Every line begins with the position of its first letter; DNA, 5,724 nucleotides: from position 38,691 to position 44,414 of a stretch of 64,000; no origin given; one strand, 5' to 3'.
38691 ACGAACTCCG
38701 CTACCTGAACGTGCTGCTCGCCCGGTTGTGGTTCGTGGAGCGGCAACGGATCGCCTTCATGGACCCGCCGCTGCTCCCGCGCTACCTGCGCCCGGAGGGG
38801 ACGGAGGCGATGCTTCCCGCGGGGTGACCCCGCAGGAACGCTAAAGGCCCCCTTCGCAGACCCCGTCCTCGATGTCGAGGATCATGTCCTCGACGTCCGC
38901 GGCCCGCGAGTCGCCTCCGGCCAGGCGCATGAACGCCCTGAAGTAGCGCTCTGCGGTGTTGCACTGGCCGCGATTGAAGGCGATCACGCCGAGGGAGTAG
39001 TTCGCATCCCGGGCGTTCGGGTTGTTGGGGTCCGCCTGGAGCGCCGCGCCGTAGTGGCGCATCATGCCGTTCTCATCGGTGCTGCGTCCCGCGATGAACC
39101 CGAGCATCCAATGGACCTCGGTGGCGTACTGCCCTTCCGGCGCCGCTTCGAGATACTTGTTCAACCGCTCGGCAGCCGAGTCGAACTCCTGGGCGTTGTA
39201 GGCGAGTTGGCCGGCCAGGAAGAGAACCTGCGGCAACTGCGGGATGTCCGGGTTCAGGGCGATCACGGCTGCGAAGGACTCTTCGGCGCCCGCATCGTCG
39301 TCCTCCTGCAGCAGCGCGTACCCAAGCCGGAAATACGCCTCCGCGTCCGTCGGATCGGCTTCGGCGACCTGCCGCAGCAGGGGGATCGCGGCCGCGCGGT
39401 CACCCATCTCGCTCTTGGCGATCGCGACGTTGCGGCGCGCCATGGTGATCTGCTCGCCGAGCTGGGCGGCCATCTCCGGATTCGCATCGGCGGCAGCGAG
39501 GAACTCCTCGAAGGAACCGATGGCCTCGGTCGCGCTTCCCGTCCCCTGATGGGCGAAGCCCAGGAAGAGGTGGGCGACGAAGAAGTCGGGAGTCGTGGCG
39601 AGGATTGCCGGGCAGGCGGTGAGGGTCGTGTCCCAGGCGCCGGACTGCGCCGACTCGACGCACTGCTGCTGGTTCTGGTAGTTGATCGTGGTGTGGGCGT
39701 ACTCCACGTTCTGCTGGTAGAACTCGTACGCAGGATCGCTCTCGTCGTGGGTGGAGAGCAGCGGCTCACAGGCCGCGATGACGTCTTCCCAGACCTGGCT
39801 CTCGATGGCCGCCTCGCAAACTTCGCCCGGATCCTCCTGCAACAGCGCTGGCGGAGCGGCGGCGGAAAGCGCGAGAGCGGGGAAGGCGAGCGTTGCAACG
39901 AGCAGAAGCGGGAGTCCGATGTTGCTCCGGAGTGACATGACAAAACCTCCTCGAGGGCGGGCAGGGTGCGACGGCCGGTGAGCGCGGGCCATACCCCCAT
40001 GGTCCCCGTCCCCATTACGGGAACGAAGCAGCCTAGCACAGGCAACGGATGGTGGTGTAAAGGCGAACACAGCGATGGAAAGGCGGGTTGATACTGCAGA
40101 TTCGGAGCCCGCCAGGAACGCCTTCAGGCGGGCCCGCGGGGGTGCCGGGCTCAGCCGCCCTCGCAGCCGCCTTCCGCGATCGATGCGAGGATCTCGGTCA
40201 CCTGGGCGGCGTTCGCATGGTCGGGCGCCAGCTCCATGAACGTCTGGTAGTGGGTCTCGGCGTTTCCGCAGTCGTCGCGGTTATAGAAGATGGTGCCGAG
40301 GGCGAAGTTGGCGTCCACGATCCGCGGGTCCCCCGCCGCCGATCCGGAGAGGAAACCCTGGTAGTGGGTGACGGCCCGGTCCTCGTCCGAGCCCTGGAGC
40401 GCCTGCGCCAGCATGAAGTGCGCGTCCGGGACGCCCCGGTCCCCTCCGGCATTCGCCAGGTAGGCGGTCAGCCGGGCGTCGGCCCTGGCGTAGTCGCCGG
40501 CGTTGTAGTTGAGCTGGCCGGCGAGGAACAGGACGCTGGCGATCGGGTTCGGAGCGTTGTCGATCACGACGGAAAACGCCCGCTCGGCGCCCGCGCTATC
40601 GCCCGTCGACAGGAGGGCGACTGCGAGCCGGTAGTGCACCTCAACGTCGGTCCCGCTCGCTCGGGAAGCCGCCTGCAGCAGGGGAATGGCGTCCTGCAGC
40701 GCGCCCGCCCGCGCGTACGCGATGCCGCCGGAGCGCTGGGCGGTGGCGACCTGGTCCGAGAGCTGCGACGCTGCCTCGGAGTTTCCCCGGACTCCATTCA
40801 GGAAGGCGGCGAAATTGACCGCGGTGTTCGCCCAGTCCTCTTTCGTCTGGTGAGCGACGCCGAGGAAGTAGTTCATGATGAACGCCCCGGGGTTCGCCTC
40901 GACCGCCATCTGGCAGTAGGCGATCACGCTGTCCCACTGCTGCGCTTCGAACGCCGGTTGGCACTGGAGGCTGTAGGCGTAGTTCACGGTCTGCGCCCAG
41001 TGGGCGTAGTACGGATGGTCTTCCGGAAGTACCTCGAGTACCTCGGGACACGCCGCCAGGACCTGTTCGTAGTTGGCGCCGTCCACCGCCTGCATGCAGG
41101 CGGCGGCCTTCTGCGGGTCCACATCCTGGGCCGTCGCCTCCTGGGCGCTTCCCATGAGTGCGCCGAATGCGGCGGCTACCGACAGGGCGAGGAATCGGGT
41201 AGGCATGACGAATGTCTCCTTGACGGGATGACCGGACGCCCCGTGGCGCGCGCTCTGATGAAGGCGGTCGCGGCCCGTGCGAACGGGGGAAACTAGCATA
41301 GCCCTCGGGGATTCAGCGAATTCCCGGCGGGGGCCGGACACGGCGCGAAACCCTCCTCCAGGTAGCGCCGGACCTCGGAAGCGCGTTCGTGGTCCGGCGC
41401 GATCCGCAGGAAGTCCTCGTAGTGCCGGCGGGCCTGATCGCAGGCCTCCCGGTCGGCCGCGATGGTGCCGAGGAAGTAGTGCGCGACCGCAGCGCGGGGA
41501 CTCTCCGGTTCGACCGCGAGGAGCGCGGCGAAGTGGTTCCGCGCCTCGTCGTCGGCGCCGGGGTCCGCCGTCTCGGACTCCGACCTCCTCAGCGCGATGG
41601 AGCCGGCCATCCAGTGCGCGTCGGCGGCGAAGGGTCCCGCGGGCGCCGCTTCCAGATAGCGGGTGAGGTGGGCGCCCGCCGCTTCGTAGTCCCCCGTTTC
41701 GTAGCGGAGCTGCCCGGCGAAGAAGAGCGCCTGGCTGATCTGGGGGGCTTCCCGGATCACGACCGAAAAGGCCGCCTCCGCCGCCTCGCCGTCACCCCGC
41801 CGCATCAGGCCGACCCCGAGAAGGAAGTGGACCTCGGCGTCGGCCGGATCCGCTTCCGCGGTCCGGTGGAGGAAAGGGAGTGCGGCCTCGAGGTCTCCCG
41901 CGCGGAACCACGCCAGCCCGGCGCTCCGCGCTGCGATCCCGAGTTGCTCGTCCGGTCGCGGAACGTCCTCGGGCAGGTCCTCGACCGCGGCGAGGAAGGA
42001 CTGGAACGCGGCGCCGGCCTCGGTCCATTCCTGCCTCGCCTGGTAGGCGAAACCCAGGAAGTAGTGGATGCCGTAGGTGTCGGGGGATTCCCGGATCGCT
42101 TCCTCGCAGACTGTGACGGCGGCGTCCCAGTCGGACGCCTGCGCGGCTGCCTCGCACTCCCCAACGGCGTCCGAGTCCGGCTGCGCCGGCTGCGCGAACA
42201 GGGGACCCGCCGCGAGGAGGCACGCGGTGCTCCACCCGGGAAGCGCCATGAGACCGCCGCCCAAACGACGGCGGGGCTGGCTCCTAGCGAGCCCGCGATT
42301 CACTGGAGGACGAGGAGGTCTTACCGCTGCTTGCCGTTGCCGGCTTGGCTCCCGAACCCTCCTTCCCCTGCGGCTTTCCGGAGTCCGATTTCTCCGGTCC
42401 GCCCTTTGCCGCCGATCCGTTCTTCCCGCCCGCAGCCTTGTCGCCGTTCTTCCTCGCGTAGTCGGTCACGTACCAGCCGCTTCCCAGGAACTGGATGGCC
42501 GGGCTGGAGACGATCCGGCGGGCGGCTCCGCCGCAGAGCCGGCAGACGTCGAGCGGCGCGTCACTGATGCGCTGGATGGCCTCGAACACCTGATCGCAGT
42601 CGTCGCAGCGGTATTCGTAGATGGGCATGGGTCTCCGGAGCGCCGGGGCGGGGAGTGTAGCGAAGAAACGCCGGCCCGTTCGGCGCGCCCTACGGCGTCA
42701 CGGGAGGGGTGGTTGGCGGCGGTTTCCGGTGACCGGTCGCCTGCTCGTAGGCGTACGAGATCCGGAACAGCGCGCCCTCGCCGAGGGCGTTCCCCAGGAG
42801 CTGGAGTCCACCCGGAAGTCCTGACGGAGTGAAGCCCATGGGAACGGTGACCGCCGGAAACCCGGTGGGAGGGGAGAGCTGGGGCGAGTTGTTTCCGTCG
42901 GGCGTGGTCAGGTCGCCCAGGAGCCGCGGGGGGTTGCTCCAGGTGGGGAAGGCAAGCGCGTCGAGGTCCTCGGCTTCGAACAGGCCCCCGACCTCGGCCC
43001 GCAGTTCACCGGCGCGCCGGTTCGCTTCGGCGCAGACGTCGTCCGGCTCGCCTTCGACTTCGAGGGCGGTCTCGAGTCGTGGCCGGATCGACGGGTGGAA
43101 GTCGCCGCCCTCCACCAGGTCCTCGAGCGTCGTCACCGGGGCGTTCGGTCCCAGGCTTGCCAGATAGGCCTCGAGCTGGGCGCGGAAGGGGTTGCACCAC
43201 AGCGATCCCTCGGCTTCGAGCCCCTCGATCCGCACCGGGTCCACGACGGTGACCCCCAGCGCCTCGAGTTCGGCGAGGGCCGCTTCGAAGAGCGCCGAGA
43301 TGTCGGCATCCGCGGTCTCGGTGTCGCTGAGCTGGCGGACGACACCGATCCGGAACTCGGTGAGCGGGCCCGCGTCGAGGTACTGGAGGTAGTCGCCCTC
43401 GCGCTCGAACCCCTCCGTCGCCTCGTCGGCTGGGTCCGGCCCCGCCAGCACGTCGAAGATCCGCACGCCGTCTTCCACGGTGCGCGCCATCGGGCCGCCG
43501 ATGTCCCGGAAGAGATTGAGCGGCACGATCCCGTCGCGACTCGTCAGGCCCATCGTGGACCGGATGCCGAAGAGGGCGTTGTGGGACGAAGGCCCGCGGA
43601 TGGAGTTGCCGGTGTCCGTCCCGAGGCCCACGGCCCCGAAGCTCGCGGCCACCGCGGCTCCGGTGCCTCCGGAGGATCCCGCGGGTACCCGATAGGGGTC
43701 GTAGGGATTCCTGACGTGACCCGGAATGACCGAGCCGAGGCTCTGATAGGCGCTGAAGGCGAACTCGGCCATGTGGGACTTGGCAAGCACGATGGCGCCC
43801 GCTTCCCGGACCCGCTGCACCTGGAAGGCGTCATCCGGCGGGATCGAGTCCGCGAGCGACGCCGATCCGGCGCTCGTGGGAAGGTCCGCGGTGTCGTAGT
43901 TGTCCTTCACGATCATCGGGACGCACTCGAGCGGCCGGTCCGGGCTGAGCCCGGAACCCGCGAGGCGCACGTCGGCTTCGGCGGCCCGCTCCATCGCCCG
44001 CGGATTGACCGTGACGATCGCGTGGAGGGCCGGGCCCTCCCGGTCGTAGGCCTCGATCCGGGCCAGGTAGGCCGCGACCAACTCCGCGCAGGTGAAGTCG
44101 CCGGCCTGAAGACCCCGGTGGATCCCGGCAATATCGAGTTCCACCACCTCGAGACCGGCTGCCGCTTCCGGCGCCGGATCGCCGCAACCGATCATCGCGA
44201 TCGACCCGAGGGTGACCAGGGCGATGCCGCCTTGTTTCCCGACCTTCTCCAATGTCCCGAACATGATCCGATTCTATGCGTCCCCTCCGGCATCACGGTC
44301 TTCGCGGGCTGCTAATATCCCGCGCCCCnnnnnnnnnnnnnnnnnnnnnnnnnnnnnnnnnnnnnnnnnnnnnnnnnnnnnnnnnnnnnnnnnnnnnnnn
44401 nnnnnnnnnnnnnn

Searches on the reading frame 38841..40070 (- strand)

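Call 55: search_protein_families(library=pfam, proteins=[window:38841-40070:-], max_evalue=0.0001)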
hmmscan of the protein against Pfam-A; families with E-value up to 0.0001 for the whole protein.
window:38841-40070:- (409 aa): 11 families
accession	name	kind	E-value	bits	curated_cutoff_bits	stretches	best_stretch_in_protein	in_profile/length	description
PF13432.12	TPR_16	-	2e-13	51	32.7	1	217-275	5-63/65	Tetratricopeptide repeat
PF07719.23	TPR_2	-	7.8e-13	47.9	27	0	243-275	1-33/34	Tetratricopeptide repeat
PF13181.12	TPR_8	-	5.2e-12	45.3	25.7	0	243-275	1-33/34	Tetratricopeptide repeat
PF14559.12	TPR_19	-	6.2e-12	46.1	25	1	221-275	3-57/68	Tetratricopeptide repeat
PF13371.12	TPR_9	-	8.6e-11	42.1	35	0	253-323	5-72/73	Tetratricopeptide repeat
PF13428.12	TPR_14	-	2.2e-10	40.6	23.5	0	215-251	7-43/44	Tetratricopeptide repeat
PF13174.12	TPR_6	-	6.1e-09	36.4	26.3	0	244-275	1-32/33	Tetratricopeptide repeat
PF13414.12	TPR_11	-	3.2e-08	33.6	26.8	0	223-255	8-40/42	TPR repeat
PF13431.12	TPR_17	-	5e-07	29.9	24.4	0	231-262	1-32/34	Tetratricopeptide repeat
PF23914.1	TPR_CcmH_CycH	-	1.8e-06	28.3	42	0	157-274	43-152/158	Cytochrome c-type biogenesis protein H TPR domain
PF13424.12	TPR_12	-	3.1e-05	24.5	30.1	0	243-311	3-76/77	Tetratricopeptide repeat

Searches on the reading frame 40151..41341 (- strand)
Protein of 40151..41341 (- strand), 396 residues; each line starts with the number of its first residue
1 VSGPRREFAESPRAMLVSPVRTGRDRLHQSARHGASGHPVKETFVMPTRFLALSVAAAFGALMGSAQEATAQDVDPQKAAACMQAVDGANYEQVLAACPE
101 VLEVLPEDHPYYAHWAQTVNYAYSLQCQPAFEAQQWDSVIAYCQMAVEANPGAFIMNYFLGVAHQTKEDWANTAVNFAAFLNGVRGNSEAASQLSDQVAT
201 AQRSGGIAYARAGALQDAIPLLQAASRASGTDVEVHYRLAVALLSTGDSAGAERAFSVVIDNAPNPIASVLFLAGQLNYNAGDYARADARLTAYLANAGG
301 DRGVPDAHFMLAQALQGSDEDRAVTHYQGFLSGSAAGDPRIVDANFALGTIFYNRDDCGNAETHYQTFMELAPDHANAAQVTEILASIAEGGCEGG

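Call 55: search_protein_families(library=pfam, proteins=[window:40151-41341:-], max_evalue=0.0001)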
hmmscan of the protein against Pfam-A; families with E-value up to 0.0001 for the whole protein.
window:40151-41341:- (396 aa): 7 families
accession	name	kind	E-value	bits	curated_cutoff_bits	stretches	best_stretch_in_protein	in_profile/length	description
PF13432.12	TPR_16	-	7.9e-12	45.8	32.7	1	206-265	4-63/65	Tetratricopeptide repeat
PF13174.12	TPR_6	-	9.1e-10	39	26.3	0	235-265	2-32/33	Tetratricopeptide repeat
PF07719.23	TPR_2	-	8e-09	35.4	27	0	234-265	2-33/34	Tetratricopeptide repeat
PF14559.12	TPR_19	-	9e-09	36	25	1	211-265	3-57/68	Tetratricopeptide repeat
PF13371.12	TPR_9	-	8.4e-08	32.6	35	0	339-385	26-72/73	Tetratricopeptide repeat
PF13428.12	TPR_14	-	1.1e-06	29.2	23.5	0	207-241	9-43/44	Tetratricopeptide repeat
PF13431.12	TPR_17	-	1.3e-06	28.6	24.4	0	222-253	2-33/34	Tetratricopeptide repeat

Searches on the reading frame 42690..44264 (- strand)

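Call 7: search_protein_families(library=pfam, proteins=[window:42690-44264:-], max_evalue=0.01)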
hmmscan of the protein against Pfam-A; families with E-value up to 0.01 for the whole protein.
window:42690-44264:- (524 aa): 1 family
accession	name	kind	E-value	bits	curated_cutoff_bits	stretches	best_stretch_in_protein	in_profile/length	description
PF01425.27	Amidase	-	1.7e-83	281.5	27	1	61-499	1-444/445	Amidase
